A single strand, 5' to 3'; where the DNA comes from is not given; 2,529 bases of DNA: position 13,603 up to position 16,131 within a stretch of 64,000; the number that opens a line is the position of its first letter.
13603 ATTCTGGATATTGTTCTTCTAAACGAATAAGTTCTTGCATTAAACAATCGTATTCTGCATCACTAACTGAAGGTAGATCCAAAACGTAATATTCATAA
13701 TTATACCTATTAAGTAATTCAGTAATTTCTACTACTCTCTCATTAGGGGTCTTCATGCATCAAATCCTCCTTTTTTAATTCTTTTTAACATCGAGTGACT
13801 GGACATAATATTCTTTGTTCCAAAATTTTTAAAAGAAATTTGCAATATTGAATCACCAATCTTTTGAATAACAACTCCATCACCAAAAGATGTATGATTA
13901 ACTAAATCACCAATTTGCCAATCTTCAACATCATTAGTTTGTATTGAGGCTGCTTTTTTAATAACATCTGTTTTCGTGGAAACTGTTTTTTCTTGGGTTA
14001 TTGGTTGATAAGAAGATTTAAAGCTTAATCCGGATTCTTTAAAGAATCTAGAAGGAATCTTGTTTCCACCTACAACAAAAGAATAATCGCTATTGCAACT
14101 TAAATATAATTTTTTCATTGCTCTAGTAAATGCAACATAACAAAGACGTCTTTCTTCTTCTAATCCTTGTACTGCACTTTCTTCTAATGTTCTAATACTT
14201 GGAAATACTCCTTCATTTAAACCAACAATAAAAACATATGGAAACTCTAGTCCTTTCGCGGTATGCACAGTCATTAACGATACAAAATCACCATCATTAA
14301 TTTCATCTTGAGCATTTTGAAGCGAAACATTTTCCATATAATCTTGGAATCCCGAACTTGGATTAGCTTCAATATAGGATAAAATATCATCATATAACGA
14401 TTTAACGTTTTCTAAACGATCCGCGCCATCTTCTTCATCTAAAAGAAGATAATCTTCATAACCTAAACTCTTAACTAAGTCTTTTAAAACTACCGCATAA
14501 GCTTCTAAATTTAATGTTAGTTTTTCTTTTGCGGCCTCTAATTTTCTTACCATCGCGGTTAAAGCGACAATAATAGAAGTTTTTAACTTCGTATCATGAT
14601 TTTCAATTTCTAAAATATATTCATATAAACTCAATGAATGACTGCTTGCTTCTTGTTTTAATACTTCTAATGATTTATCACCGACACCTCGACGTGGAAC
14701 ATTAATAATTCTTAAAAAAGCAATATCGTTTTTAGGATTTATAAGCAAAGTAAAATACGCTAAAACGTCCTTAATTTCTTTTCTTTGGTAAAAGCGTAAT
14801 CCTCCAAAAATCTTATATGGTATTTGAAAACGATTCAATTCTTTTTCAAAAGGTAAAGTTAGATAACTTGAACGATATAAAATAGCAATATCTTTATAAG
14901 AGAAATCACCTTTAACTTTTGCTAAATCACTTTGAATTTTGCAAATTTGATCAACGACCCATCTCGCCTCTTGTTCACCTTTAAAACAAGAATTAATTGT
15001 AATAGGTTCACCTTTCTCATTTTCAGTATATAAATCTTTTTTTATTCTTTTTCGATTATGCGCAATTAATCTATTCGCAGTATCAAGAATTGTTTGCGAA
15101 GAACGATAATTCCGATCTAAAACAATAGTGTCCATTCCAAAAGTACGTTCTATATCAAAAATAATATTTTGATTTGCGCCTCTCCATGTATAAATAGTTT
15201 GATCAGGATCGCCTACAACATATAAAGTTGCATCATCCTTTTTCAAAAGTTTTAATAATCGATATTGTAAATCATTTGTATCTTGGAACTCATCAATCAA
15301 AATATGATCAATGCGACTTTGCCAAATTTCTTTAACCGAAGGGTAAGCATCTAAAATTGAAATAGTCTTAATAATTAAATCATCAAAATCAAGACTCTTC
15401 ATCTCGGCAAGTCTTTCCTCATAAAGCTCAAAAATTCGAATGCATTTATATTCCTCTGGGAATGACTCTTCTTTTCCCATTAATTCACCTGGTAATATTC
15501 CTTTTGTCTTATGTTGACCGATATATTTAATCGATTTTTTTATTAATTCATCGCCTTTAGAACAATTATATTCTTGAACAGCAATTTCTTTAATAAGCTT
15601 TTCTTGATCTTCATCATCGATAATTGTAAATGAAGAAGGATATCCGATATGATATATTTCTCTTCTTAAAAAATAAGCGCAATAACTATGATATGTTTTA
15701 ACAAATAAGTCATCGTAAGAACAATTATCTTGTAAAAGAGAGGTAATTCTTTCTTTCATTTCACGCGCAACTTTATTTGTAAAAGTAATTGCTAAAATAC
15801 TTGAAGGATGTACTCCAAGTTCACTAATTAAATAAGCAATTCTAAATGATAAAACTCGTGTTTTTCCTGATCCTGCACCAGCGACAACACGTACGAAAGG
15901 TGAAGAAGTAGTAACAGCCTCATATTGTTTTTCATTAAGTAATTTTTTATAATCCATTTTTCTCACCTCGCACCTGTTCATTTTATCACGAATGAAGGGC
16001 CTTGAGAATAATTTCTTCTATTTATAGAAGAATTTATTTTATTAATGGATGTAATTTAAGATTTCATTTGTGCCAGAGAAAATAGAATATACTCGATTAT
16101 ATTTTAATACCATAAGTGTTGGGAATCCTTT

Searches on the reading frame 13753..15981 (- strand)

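Call 50: search_protein_families(library=pfam, proteins=[window:13753-15981:-], max_evalue=0.00001)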
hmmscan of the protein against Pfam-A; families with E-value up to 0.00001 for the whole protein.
window:13753-15981:- (742 aa): 5 families
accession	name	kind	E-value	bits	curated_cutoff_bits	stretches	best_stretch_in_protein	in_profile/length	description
PF00580.27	UvrD-helicase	-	7.7e-79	265.6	23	1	15-281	1-270/271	UvrD/REP helicase N-terminal domain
PF13361.12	UvrD_C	-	6.1e-75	253.2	25.6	1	286-631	1-349/350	UvrD-like helicase C-terminal domain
PF13245.12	AAA_19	-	1.5e-23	83.9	25.1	1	19-265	1-132/134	AAA domain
PF13538.12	UvrD_C_2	-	2.5e-10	40.5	27.4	1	567-627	2-51/52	UvrD-like helicase C-terminal domain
PF13604.12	AAA_30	-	3.4e-08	33.9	27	0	221-319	87-181/191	AAA domain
